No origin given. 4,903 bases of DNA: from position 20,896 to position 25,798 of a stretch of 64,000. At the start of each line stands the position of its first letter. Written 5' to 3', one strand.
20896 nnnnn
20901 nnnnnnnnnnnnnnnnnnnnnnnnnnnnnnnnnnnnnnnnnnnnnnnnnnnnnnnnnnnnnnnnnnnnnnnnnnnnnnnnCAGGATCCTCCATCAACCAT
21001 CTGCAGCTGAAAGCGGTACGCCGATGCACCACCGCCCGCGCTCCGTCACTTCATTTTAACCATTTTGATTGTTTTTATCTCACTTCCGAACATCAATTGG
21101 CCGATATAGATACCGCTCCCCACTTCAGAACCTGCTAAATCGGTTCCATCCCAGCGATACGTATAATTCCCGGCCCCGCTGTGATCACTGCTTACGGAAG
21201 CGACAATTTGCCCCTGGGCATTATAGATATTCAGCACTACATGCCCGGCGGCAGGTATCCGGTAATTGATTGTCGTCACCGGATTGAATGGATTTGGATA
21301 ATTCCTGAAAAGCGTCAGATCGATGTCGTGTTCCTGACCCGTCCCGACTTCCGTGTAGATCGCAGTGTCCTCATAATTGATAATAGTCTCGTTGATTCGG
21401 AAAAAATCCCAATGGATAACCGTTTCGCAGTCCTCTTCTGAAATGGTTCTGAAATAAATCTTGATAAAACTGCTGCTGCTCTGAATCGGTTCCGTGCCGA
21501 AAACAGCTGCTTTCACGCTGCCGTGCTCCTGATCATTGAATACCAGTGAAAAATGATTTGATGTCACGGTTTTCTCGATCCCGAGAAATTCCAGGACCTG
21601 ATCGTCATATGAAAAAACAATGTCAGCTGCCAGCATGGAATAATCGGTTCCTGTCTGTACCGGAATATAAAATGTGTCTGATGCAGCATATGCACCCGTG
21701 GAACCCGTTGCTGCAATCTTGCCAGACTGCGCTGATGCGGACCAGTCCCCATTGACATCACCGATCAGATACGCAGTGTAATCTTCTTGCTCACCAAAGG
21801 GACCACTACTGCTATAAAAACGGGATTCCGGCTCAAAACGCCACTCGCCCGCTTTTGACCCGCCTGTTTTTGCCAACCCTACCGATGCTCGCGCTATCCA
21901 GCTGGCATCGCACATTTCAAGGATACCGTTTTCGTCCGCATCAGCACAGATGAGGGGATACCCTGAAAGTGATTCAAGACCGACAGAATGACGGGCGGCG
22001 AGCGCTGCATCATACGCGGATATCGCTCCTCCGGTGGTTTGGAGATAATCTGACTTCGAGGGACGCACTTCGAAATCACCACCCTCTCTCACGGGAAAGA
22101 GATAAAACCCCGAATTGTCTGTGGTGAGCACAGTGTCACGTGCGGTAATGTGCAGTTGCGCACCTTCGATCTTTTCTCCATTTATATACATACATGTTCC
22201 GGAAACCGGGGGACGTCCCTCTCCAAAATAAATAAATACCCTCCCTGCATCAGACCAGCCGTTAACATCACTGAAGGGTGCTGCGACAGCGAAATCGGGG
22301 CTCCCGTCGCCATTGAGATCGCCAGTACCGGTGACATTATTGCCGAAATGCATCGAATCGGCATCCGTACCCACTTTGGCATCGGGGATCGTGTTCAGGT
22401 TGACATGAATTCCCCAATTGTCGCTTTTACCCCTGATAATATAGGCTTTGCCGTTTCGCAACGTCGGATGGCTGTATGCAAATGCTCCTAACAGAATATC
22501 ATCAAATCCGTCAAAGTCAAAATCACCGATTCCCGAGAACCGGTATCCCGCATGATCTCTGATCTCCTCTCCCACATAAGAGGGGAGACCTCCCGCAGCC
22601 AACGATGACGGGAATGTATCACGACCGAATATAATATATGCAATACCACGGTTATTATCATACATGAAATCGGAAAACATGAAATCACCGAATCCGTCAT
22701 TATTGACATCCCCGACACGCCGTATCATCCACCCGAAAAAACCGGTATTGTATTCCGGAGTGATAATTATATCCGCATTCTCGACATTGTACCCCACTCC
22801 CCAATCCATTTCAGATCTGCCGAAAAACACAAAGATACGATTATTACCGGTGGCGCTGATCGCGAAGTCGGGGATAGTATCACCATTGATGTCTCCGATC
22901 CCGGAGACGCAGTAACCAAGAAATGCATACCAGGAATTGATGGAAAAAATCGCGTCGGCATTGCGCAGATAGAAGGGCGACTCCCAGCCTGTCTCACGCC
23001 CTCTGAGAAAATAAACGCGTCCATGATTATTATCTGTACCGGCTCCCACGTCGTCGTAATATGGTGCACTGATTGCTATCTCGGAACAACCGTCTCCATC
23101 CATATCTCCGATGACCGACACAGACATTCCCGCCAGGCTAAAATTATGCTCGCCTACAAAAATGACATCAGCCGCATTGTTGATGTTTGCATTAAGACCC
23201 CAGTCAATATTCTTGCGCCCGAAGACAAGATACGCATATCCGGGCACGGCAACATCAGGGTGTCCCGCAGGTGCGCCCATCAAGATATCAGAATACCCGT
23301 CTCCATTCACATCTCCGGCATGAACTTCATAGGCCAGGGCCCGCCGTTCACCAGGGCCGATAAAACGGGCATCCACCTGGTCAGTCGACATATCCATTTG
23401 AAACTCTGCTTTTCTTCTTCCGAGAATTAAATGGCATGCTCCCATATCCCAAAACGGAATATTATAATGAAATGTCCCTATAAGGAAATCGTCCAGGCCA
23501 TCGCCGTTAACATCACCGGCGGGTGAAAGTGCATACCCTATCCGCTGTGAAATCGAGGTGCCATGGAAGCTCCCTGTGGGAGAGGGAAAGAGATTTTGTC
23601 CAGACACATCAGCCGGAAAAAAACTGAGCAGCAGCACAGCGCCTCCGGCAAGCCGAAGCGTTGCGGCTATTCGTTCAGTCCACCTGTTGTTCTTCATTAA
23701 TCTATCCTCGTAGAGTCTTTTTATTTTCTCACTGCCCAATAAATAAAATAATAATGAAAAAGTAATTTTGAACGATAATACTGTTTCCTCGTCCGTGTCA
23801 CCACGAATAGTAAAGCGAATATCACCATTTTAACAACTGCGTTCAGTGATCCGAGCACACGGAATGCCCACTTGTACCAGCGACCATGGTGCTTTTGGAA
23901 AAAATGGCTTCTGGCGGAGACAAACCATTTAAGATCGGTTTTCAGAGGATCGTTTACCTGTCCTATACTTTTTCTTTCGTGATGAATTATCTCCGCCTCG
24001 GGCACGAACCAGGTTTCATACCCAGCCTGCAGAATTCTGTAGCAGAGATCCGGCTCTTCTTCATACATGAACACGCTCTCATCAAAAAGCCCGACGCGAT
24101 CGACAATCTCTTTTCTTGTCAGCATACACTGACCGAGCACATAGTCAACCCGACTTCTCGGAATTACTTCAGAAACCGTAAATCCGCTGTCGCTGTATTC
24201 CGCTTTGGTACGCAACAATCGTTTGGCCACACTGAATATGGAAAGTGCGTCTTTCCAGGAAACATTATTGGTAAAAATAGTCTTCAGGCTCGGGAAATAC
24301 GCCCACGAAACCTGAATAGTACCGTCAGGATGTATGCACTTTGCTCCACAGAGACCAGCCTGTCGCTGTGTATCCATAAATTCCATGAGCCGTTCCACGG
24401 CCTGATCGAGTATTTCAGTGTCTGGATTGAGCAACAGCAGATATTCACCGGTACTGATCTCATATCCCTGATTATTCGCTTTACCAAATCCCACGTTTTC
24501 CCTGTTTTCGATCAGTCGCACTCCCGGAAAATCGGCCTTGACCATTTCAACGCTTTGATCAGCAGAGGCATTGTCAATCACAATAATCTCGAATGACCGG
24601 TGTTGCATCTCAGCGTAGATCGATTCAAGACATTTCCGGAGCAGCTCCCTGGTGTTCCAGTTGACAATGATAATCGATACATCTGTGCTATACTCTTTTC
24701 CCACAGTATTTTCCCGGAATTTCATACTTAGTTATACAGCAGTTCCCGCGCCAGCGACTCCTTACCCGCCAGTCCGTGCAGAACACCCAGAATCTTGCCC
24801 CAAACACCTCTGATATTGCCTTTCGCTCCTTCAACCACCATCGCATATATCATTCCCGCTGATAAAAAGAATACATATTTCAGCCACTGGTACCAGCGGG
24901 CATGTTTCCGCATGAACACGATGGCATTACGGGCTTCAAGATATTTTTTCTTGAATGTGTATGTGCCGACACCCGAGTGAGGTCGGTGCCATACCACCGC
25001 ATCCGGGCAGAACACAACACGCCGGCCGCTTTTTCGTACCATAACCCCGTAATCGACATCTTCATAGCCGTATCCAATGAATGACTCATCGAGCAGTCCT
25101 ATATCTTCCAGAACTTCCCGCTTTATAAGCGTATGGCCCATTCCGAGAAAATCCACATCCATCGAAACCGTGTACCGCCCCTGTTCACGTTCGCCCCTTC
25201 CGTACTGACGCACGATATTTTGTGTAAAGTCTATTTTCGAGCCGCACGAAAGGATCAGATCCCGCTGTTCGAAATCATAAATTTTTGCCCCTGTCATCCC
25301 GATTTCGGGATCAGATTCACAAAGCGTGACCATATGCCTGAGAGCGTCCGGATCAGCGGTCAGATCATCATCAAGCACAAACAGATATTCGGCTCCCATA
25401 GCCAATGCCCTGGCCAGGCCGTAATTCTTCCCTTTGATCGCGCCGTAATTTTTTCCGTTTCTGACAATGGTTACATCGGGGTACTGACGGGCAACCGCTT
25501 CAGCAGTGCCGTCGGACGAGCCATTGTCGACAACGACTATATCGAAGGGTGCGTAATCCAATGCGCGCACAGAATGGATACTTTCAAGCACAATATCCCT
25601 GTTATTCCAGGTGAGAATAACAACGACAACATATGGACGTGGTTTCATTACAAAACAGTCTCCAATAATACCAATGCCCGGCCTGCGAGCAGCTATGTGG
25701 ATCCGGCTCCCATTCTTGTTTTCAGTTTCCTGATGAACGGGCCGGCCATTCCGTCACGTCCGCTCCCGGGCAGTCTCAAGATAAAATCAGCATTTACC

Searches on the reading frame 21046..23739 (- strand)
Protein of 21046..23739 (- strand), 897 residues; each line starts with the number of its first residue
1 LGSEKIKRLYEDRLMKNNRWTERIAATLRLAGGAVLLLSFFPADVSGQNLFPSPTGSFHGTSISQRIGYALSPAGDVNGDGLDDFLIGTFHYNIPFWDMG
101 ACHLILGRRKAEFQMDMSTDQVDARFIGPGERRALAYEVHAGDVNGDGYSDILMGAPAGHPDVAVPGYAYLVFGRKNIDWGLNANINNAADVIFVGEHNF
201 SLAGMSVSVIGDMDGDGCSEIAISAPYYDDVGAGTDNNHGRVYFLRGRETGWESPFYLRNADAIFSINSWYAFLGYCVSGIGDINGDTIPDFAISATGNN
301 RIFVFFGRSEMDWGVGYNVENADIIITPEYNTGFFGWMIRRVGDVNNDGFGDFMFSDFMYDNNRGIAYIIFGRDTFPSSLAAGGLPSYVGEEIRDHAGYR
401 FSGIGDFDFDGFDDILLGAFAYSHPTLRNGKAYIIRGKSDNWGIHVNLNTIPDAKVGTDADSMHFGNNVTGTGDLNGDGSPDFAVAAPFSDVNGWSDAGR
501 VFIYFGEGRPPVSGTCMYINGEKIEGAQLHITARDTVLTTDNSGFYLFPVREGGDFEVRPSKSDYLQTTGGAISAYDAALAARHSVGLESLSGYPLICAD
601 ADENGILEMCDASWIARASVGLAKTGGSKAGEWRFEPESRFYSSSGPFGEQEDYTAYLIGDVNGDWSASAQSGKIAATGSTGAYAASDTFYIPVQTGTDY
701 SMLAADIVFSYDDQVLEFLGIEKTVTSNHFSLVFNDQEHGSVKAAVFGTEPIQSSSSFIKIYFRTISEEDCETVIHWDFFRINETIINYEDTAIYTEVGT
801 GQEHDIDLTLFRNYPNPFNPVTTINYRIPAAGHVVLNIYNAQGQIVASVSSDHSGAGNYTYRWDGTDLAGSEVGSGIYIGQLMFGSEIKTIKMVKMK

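Call 4: search_protein_families(library=pfam, proteins=[window:21046-23739:-], max_evalue=0.01)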
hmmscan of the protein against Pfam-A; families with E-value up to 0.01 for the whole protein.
window:21046-23739:- (897 aa): 6 families
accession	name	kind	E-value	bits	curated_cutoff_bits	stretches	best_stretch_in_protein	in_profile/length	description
PF01839.29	FG-GAP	-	4.6e-31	106.6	22.1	5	137-170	3-35/37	FG-GAP repeat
PF13860.13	FlgD_ig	-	2.8e-09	37.3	27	1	830-878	21-69/79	FlgD Ig-like domain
PF13517.12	FG-GAP_3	-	1.2e-06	29.5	26.9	1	76-153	1-60/61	FG-GAP-like repeat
PF00963.24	Cohesin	-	0.00048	20.8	24.1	1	681-777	8-114/139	Cohesin domain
PF18962.6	Por_Secre_tail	-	0.00051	20.7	27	1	814-886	2-66/75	Secretion system C-terminal sorting domain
PF13620.12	CarboxypepD_reg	-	0.00082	20.1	32.3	1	512-571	2-65/82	Carboxypeptidase regulatory-like domain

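Call 84: search_protein_families(library=ncbifam, proteins=[window:21046-23739:-], max_evalue=0.001)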
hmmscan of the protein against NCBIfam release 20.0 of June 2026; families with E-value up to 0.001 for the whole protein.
window:21046-23739:- (897 aa): 6 families
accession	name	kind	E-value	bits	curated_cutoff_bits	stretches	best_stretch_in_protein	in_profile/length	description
TIGR04183.1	Por_Secre_tail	domain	2.6e-09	36.9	23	1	814-895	2-71/72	T9SS type A sorting domain-containing protein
NF033707.1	T9SS_sortase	equivalog_domain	2.6e-07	28.7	420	1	800-890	988-1083/1095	type IX secretion system sortase PorU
NF009277.0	PRK12634.1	equivalog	1.7e-06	28.3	333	1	829-878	119-168/221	flagellar basal body rod modification protein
NF047539.1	XAC2610_fam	domain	6e-06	26.7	35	0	404-452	3-50/89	XAC2610-related protein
NF052323.1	T9SSA_dep_M6i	equivalog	1.2e-05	23.5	600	1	812-884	959-1026/1043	T9SS-dependent M6-like inactivated metalloprotease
NF005176.1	PRK06655.1-1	equivalog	2e-05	24.6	230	1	830-878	95-143/197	flagellar hook assembly protein FlgD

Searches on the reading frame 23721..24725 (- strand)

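Call 4: search_protein_families(library=pfam, proteins=[window:23721-24725:-], max_evalue=0.01)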
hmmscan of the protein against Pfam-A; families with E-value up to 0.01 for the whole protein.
window:23721-24725:- (334 aa): 4 families
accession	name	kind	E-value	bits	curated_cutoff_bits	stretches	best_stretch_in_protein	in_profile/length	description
PF00535.33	Glycos_transf_2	-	1.2e-26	94.1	23.3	1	17-175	1-163/168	Glycosyl transferase family 2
PF13641.12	Glyco_tranf_2_3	-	5.9e-18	66.2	27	1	16-255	3-218/230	Glycosyltransferase like family 2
PF13632.12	Glyco_trans_2_3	-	4.7e-09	36.8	27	1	171-325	71-172/198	Glycosyl transferase family group 2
PF10111.15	Glyco_tranf_2_2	-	0.0017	18.3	27.3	1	42-232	27-200/276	Glycosyltransferase like family 2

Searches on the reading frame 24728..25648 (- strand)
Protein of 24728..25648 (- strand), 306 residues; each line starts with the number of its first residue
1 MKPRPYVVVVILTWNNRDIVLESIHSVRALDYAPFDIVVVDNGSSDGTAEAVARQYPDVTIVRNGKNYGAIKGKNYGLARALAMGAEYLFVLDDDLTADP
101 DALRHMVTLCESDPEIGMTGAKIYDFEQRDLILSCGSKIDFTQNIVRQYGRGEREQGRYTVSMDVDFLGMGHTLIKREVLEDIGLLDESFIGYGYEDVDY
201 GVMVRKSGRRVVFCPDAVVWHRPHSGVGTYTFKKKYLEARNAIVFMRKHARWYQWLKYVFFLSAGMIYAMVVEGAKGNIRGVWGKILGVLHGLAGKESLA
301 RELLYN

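Call 4: search_protein_families(library=pfam, proteins=[window:24728-25648:-], max_evalue=0.01)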
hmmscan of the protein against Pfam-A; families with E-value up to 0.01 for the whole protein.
window:24728-25648:- (306 aa): 6 families
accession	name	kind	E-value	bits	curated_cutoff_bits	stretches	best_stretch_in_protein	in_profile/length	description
PF13641.12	Glyco_tranf_2_3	-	3.4e-24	86.6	27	1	6-253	2-228/230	Glycosyltransferase like family 2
PF00535.33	Glycos_transf_2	-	2.9e-23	83.1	23.3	1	9-181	2-165/168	Glycosyl transferase family 2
PF10111.15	Glyco_tranf_2_2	-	1.8e-08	34.6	27.3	1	8-200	3-195/276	Glycosyltransferase like family 2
PF13704.12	Glyco_tranf_2_4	-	5.6e-07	30.4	27.5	1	18-95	5-81/98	Glycosyl transferase family 2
PF13506.12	Glyco_transf_21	-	9.6e-06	25.6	21.7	1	73-222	17-155/174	Glycosyl transferase family 21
PF13632.12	Glyco_trans_2_3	-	3.3e-05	24.2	27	1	90-260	3-141/198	Glycosyl transferase family group 2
